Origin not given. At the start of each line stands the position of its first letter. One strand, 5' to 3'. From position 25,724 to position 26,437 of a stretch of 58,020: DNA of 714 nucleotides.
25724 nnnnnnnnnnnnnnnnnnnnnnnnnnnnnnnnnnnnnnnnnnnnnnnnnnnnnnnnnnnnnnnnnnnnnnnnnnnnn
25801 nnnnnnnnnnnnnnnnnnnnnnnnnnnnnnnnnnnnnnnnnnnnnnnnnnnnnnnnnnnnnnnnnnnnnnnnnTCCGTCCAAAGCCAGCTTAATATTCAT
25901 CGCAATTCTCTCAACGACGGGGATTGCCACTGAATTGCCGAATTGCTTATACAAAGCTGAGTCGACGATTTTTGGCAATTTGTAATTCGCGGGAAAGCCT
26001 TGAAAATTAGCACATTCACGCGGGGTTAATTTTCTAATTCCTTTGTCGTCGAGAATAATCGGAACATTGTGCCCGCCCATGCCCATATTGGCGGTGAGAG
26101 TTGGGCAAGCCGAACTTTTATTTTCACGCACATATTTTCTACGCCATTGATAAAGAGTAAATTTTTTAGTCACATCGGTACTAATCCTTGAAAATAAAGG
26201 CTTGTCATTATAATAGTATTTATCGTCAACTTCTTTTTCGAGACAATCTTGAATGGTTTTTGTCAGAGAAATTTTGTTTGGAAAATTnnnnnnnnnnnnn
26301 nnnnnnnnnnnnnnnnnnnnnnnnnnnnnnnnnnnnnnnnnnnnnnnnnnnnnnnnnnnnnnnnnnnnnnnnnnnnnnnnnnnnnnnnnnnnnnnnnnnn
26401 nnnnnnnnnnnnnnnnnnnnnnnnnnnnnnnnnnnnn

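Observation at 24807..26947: Intact, translationally coupled C5-methyltransferase + PD-(D/E)XK nuclease cassette between recJ and nth in a reduced genome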

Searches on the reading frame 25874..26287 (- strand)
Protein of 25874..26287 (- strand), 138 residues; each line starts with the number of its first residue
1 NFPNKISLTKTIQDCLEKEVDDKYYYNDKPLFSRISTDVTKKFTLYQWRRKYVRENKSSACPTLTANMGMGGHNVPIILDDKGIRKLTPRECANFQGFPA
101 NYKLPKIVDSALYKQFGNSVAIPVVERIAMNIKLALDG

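Call 47: find_homologous_proteins(query=window:25874-26287:-, max_evalue=1e-10)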
Query seq(138 aa) (138 aa): 1483 proteins with E <= 1e-10 among 1491 candidates; the best 120 are listed.
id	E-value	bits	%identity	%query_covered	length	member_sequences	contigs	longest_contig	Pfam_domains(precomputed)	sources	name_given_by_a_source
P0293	2.2e-70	253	82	99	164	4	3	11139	PF00145.24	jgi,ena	-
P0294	1.3e-67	244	80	99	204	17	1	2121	PF00145.24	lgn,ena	-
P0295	1.6e-66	240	77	98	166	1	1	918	PF00145.24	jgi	jgi:DNA (cytosine-5)-methyltransferase 1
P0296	1.7e-64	234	74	99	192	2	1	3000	PF00145.24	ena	-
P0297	1.8e-64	234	74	98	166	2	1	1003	PF00145.24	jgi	jgi:DNA (cytosine-5)-methyltransferase 1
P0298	2.2e-63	230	75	99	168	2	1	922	PF00145.24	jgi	jgi:DNA (cytosine-5)-methyltransferase 1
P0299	3.7e-63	229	77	99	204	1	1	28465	PF00145.24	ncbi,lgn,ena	-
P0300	5.0e-63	229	76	99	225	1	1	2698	PF00145.24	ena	-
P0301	1.4e-62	227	72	99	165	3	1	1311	PF00145.24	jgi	-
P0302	1.2e-61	224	82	88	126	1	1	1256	PF00145.24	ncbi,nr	ncbi:MAG: DNA (cytosine-5-)-methyltransferase, partial [Proteobacteria bacterium]|nr:DNA (cytosine-5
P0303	4.5e-60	219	74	98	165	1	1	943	PF00145.24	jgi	jgi:DNA (cytosine-5)-methyltransferase 1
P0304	8.2e-60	218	72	98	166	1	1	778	PF00145.24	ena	-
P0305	1.4e-59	218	73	93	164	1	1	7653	PF00145.24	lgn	-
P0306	2.8e-59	217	69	98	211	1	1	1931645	PF00145.24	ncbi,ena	-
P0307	1.5e-58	214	97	72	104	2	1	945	PF00145.24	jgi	-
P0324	7.4e-55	202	67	98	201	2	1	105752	PF00145.24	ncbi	-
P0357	1.3e-51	192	61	99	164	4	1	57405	PF00145.24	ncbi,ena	-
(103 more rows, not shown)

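Call 48: find_encoding_contigs(protein=P0306, flank=4000, max_places=1)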
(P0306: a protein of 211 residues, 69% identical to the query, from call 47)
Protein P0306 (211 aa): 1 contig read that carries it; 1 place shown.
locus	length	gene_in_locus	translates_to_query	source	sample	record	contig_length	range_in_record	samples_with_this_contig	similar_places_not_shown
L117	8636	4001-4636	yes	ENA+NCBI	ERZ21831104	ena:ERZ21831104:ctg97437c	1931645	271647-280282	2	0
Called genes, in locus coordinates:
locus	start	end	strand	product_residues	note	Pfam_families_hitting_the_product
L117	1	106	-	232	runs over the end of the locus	-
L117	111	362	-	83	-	-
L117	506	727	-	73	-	-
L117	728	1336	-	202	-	-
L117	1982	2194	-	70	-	-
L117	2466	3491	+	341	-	PF01757:Acyl_transf_3, PF07786:HGSNAT_cat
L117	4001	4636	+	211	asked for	PF00145:DNA_methylase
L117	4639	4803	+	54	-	-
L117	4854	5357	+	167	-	PF20731:RE_NgoFVII_C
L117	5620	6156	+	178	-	PF13302:Acetyltransf_3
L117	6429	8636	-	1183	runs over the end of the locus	PF00932:LTD, PF00565:SNase, PF00932:LTD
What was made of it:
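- One partner of a same-TRD methyltransferase is NgoFVII-like, which is GCSGC (call 48).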

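Call 49: find_encoding_contigs(protein=P0324, flank=4000, max_places=1)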
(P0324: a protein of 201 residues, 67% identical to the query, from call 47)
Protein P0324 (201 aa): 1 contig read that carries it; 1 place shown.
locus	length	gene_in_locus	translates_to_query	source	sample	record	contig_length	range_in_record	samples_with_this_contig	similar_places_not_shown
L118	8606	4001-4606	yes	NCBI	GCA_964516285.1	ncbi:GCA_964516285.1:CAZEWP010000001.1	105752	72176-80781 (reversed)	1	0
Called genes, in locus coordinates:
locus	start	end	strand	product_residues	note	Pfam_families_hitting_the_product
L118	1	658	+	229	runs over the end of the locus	-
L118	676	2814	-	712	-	-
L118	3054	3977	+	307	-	-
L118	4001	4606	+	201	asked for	PF00145:DNA_methylase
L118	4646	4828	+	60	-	-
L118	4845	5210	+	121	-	PF09504:RE_Bsp6I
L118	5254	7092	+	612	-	PF00239:Resolvase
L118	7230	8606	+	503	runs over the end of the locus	PF13231:PMT_2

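Call 50: find_encoding_contigs(protein=P0357, flank=4000, max_places=1)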
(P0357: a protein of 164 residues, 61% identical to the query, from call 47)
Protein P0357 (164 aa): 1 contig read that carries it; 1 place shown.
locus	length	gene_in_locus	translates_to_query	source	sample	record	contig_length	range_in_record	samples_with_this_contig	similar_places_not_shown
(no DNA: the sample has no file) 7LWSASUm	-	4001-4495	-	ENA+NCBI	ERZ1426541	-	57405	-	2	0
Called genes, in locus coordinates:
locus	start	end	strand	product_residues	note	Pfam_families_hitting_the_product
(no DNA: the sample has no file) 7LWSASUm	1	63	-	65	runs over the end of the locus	PF00313:CSD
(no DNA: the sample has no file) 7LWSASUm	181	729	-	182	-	-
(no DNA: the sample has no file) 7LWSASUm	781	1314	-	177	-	-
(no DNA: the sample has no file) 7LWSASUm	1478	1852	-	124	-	-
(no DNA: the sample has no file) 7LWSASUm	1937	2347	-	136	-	-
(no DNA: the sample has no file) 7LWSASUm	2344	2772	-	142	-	PF00293:NUDIX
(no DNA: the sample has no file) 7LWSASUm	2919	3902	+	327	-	PF01726:LexA_DNA_bind, PF00717:Peptidase_S24, PF00145:DNA_methylase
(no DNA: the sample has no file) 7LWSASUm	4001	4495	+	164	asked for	PF00145:DNA_methylase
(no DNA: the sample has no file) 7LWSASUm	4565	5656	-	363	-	-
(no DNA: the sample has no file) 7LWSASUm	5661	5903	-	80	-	PF13560:HTH_31 (weak), PF12844:HTH_19, PF01381:HTH_3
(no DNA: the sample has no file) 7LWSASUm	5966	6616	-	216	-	-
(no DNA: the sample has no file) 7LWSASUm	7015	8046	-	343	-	PF05496:RuvB_N (weak), PF13177:DNA_pol3_delta2 (weak), PF00004:AAA, PF13401:AAA_22 (faint), PF13177:DNA_pol3_delta2, PF22608:DNAX_ATPase_lid (faint)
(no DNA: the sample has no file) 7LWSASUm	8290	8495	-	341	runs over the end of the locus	PF01207:Dus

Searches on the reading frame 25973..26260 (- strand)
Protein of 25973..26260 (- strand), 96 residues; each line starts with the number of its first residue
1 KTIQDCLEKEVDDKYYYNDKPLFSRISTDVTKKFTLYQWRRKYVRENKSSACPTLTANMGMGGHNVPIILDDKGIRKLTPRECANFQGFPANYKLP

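Call 40: search_dna_similar(query=window:25973-26260:-, collection=phages, mode=protein, max_evalue=0.00001, max_rows=40)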
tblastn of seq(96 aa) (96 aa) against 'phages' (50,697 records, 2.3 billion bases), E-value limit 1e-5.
Records with a match: 18; places in all: 18; records where one place covers at least 80% of the query: 18.
Best place of each record, by identity: <60% 18.
By first word of the organism name: Phocaeicola 8; Oenococcus 2; Bacillus 2; Clostridium 2; Bacteriophage 1; Pasteurella 1; Blautia 1; Terrisporobacter 1.
By host as written in the record: Phocaeicola dorei DA26 5; Oenococcus oeni Sarco S11 2; Bacillus sp. MGK1/ERV9 2; Clostridium botulinum type C strain C-Stockholm 2; Helicobacter pullorum 1; Pasteurella multocida Past18 1; Blautia sp. 1; Phocaeicola vulgatus DA741 1; and 3 more.
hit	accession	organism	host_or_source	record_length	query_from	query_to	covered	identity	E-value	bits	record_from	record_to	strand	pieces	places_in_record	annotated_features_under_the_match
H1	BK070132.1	Bacteriophage sp.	Helicobacter pullorum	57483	1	96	100%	59.4%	1e-34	129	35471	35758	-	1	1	hpaIIM: DNA-cytosine methyltransferase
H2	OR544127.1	Pasteurella phage Pmp10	Pasteurella multocida Past18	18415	3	96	98%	57.4%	4e-31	119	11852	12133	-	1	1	DNA methyltransferase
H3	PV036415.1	Blautia phage NatCom_2932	Blautia sp.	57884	1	96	100%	50.9%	4e-25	102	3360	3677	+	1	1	DNA methyltransferase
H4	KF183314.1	Oenococcus phage phiS11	Oenococcus oeni Sarco S11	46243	7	96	94%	53.8%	8e-26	104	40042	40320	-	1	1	DNA-cytosine methyltransferase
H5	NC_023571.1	Oenococcus phage phiS11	Oenococcus oeni Sarco S11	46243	7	96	94%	53.8%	8e-26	104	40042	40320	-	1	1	DNA methyltransferase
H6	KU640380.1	Bacillus phage Shbh1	Bacillus sp. MGK1/ERV9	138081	3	95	97%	38.2%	4e-8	54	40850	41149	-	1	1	DNA-cytosine methyltransferase-like protein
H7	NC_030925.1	Bacillus phage Shbh1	Bacillus sp. MGK1/ERV9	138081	3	95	97%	38.2%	4e-8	54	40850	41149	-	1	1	DNA methyltransferase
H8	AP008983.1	Clostridium phage c-st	Clostridium botulinum type C strain ...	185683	3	96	98%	34.7%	8e-7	50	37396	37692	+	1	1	putative DNA methylase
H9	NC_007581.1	Clostridium phage c-st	Clostridium botulinum type C strain ...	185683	3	96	98%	34.7%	8e-7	50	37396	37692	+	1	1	DNA methyltransferase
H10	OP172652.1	Phocaeicola phage BD26P1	Phocaeicola dorei DA26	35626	3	90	92%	36.1%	6e-6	48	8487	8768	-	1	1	hypothetical protein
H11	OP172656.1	Phocaeicola phage BD26P5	Phocaeicola dorei DA26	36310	3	90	92%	36.1%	6e-6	48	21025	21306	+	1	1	hypothetical protein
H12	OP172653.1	Phocaeicola phage BD26P2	Phocaeicola dorei DA26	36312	3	90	92%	36.1%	6e-6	48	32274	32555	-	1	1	hypothetical protein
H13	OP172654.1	Phocaeicola phage BD26P3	Phocaeicola dorei DA26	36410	3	90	92%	36.1%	6e-6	48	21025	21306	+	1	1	hypothetical protein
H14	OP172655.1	Phocaeicola phage BD26P4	Phocaeicola dorei DA26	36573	3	90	92%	36.1%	6e-6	48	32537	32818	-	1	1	hypothetical protein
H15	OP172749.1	Phocaeicola phage BV741P2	Phocaeicola vulgatus DA741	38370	3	90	92%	34.0%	5e-7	51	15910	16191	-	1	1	hypothetical protein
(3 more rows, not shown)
